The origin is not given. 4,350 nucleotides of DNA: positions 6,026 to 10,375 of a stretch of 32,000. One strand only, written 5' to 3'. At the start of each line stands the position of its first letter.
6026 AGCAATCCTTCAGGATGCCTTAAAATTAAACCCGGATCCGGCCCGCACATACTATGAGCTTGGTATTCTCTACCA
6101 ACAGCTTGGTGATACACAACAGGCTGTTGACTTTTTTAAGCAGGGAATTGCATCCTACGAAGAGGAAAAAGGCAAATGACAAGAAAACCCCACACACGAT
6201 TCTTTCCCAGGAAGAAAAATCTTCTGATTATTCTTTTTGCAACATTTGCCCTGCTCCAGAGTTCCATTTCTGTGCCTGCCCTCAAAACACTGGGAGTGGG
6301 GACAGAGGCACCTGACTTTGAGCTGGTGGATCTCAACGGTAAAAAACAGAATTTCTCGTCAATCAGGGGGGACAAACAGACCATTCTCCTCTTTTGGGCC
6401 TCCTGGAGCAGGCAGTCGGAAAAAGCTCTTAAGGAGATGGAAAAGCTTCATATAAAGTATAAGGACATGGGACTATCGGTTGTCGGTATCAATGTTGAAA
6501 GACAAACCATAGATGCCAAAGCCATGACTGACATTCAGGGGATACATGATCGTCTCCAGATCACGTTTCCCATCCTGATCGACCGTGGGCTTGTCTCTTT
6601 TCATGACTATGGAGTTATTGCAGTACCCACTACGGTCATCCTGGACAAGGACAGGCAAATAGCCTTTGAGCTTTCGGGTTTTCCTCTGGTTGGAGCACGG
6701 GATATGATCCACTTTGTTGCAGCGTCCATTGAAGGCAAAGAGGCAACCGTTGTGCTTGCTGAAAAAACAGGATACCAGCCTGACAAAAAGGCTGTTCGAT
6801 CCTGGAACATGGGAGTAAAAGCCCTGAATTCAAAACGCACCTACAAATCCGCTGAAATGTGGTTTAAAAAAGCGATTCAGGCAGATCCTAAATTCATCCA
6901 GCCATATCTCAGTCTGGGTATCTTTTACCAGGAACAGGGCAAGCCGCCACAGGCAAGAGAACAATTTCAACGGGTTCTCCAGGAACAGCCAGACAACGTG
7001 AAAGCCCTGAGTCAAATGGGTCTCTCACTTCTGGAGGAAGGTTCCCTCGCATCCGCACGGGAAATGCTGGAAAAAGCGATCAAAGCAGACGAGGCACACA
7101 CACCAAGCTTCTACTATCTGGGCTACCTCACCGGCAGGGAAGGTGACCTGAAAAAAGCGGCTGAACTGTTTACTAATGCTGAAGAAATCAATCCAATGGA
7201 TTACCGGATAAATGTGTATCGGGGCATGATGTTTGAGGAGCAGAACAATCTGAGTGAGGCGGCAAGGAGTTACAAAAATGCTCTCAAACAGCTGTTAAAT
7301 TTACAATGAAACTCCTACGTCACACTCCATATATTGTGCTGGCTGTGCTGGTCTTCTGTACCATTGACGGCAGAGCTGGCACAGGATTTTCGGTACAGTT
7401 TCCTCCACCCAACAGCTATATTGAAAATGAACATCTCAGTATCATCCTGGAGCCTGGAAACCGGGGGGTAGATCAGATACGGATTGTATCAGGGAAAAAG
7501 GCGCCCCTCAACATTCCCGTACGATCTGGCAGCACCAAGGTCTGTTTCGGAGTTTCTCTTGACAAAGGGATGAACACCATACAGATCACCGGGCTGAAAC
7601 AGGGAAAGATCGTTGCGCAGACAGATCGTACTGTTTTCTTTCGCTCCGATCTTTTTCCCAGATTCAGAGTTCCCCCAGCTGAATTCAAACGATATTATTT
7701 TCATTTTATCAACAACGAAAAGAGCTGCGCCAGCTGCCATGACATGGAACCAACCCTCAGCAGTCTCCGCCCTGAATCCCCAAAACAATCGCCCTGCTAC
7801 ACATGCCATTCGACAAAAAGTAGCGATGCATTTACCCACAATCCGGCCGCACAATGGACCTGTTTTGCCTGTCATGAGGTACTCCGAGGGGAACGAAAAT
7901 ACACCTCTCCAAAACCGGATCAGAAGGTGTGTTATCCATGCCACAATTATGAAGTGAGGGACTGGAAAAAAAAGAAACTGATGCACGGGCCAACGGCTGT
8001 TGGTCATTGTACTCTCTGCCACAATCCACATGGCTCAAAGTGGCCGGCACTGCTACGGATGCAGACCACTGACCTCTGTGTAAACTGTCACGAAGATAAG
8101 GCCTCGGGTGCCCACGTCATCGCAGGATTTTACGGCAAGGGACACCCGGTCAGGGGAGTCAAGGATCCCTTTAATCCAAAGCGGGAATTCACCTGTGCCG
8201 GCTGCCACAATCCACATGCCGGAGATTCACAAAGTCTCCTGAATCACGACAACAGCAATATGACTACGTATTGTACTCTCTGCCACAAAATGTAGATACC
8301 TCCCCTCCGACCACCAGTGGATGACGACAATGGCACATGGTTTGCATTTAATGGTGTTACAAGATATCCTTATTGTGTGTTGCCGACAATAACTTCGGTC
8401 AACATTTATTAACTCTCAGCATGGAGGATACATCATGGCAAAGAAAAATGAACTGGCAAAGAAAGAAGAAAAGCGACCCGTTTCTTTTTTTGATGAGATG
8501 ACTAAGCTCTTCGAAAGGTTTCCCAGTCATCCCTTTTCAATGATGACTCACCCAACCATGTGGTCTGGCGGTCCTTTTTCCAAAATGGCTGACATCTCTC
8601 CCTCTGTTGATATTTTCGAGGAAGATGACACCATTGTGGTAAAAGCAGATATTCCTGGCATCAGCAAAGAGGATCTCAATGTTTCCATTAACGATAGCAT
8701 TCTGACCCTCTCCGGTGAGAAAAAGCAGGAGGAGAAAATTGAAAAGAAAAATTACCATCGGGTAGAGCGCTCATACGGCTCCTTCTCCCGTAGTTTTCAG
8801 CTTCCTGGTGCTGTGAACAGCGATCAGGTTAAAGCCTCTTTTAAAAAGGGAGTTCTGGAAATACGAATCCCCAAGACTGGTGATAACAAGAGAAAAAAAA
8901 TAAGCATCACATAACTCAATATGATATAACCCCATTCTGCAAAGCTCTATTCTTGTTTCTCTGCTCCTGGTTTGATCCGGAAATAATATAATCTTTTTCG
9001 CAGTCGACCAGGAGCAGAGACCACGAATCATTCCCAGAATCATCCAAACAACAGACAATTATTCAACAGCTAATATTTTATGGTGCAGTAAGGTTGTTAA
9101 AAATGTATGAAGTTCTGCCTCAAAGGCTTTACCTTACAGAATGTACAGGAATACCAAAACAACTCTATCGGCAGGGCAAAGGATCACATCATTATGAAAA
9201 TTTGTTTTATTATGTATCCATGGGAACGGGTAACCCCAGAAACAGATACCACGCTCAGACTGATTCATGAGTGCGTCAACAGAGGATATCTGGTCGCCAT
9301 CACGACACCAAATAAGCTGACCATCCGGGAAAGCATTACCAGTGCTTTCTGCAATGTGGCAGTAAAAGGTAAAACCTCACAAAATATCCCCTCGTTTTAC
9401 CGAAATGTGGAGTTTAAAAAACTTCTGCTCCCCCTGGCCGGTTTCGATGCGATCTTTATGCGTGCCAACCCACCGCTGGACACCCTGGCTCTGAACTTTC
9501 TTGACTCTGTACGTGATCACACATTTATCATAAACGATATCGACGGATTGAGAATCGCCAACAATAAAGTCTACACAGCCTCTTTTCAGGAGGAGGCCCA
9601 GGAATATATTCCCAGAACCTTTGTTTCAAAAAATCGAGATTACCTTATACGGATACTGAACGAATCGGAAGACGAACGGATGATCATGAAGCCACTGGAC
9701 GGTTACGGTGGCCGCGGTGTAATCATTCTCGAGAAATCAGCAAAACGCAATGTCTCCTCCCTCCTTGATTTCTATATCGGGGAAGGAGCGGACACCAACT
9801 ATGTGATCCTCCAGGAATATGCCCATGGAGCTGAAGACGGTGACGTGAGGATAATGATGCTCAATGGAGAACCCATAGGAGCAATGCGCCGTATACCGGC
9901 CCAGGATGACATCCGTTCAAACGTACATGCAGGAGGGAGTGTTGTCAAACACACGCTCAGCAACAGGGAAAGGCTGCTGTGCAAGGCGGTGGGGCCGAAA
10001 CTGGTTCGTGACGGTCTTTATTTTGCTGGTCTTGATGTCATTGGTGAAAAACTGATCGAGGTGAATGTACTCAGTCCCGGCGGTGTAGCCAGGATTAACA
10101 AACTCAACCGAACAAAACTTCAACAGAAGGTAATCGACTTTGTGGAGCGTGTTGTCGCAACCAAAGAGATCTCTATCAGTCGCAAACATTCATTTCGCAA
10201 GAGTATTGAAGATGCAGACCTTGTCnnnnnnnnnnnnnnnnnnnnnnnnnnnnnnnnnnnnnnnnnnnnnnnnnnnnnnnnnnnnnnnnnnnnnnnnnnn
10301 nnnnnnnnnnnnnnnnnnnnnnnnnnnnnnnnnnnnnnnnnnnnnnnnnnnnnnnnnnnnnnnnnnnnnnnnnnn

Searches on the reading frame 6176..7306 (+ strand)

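Call 72: search_protein_families(library=pfam, proteins=[window:6176-7306:+], max_evalue=0.0001)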
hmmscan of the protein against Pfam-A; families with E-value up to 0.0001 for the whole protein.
window:6176-7306:+ (377 aa): 22 families
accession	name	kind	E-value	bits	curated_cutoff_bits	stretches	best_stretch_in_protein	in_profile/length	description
PF00578.27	AhpC-TSA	-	3e-19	69.6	26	1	41-163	1-122/124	AhpC/TSA family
PF00515.34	TPR_1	-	3.7e-17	61.8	27.8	0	244-274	4-34/34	Tetratricopeptide repeat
PF07719.23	TPR_2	-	6.1e-16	57.6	27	0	244-274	4-34/34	Tetratricopeptide repeat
PF13432.12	TPR_16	-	1.4e-14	54.7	32.7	1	251-306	7-62/65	Tetratricopeptide repeat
PF13431.12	TPR_17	-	4.3e-13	48.9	24.4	1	230-262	2-34/34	Tetratricopeptide repeat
PF14559.12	TPR_19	-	8.1e-13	48.9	25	1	223-278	7-64/68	Tetratricopeptide repeat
PF08534.16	Redoxin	-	8.5e-13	48.8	26.6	1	41-163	2-129/148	Redoxin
PF13181.12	TPR_8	-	3e-12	46.1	25.7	0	276-308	2-34/34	Tetratricopeptide repeat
PF13414.12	TPR_11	-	5.7e-12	45.6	26.8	0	229-255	16-42/42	TPR repeat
PF13428.12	TPR_14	-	7.4e-11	42.1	23.5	0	244-281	4-41/44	Tetratricopeptide repeat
PF23914.1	TPR_CcmH_CycH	-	6.1e-09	36.3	42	1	201-301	44-147/158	Cytochrome c-type biogenesis protein H TPR domain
PF13424.12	TPR_12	-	2.4e-08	34.5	30.1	1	244-306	6-76/77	Tetratricopeptide repeat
PF13905.12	Thioredoxin_8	-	6.1e-07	30.1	27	1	67-162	2-94/94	Thioredoxin-like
PF13174.12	TPR_6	-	1e-06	29.4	26.3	0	245-273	4-32/33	Tetratricopeptide repeat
PF13374.12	TPR_10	-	1e-06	29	27.5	0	245-269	6-30/42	Tetratricopeptide repeat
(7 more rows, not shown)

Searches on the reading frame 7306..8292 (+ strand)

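Call 72: search_protein_families(library=pfam, proteins=[window:7306-8292:+], max_evalue=0.0001)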
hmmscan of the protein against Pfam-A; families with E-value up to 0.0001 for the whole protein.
window:7306-8292:+ (329 aa): 4 families
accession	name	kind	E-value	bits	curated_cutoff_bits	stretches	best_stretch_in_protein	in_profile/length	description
PF09699.15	Paired_CXXCH_1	-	1.6e-26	92.1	20.6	2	227-266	1-40/41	Doubled CXXCH motif (Paired_CXXCH_1)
PF14522.11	Cytochrome_C7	-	3.9e-10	39.9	24.8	0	181-240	11-67/67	Cytochrome c7 and related cytochrome c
PF14537.11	Cytochrom_c3_2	-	1.4e-08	35.5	25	0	234-328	8-79/79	Cytochrome c3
PF22113.1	Mtrc-MtrF_II-IV_dom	-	6.2e-05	23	30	0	162-304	7-166/176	Outer membrane cytochrome MtrC/MtrF-like, domains II/IV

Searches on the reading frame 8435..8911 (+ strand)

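Call 23: search_protein_families(library=pfam, proteins=[window:8435-8911:+], max_evalue=0.001)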
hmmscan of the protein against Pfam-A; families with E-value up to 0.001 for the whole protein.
window:8435-8911:+ (159 aa): 2 families
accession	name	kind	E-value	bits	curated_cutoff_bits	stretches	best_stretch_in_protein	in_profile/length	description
PF00011.27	HSP20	-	3.6e-25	88.5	20.8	1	59-158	1-101/102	Hsp20/alpha crystallin family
PF17886.7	ArsA_HSP20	-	3.9e-06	26.8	22.5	1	64-144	1-62/63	HSP20-like domain found in ArsA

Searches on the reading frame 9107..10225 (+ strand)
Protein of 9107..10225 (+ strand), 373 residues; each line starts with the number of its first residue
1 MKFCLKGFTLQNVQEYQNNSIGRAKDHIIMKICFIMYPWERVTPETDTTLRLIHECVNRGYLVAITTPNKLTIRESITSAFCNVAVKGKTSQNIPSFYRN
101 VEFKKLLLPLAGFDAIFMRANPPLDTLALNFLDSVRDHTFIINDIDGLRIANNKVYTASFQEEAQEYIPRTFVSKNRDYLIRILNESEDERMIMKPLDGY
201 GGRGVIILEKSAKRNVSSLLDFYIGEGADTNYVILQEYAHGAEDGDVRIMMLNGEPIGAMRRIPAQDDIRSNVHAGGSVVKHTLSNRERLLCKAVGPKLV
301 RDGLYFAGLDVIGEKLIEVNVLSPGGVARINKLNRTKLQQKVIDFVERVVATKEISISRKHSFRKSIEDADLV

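Call 3: search_protein_families(library=pfam, proteins=[window:9107-10225:+], max_evalue=0.01)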
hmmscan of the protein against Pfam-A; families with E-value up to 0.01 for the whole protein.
window:9107-10225:+ (373 aa): 6 families
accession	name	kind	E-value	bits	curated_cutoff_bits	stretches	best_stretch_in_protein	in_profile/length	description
PF02955.21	GSH-S_ATP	-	1.6e-55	187.7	23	1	153-334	1-174/175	Prokaryotic glutathione synthetase, ATP-grasp domain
PF02951.20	GSH-S_N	-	8.8e-23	81.1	21.3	1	30-149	1-119/119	Prokaryotic glutathione synthetase, N-terminal domain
PF08443.16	RimK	-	9.4e-15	55.1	21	1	169-345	19-187/188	RimK-like ATP-grasp domain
PF14398.11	ATPgrasp_YheCD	-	5.3e-05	23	26.8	1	160-214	21-73/255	YheC/D like ATP-grasp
PF14397.11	ATPgrasp_ST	-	0.00047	19.9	31.4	1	143-278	11-172/278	Sugar-transfer associated ATP-grasp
PF02655.19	ATP-grasp_3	-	0.0032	18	23.2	1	151-241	1-71/160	ATP-grasp domain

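Call 4: search_protein_families(library=ncbifam, proteins=[window:9107-10225:+], max_evalue=0.01)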
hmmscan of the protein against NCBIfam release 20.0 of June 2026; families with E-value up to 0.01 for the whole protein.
window:9107-10225:+ (373 aa): 14 families
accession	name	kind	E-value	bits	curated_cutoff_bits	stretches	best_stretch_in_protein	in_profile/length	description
NF009110.0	PRK12458.1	subfamily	2.8e-133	444.3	408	1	30-372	1-346/349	glutathione synthetase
NF003573.0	PRK05246.1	equivalog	3e-82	275.9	272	1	30-351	2-314/316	glutathione synthase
TIGR01380.1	glut_syn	equivalog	9.5e-71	238.3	299.05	1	30-349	1-311/312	glutathione synthase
NF040720.1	MptN_Meth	equivalog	1.4e-23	83.4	350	1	103-345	46-289/291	tetrahydromethanopterin:alpha-L-glutamate ligase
TIGR00768.1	rimK_fam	subfamily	1.4e-21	77.1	143.4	1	138-295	72-226/276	RimK family alpha-L-glutamate ligase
NF007764.0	PRK10446.1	equivalog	3e-13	49.7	331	1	185-353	131-293/300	30S ribosomal protein S6--L-glutamate ligase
TIGR02144.1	LysX_arch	equivalog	1.2e-07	31.1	275.6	1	141-295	75-225/281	lysine biosynthesis protein LysX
TIGR02068.2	cya_phycin_syn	equivalog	1.3e-05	23.5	850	1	148-266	208-318/862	cyanophycin synthetase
NF058666.1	D_CycloSer_DcsG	equivalog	5.3e-05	22.5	360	1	128-261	66-201/298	D-cycloserine synthetase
NF009403.0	PRK12767.1-2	equivalog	0.00014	21.2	286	1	145-262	99-207/342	carbamoyl phosphate synthase-like protein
TIGR04356.1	grasp_GAK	hypoth_equivalog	0.00037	19.7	300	1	164-280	110-218/287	GAK system ATP-grasp enzyme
TIGR04443.1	F420_CofF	equivalog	0.0037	16.4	300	1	136-286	76-220/283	coenzyme gamma-F420-2:alpha-L-glutamate ligase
TIGR02291.1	rimK_rel_E_lig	hypoth_equivalog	0.0051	15.8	314.2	0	246-277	158-190/317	alpha-L-glutamate ligase-like protein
NF002688.0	PRK02471.1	equivalog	0.0064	14.9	425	1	150-265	486-596/756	bifunctional glutamate--cysteine ligase GshA/glutathione synthetase GshB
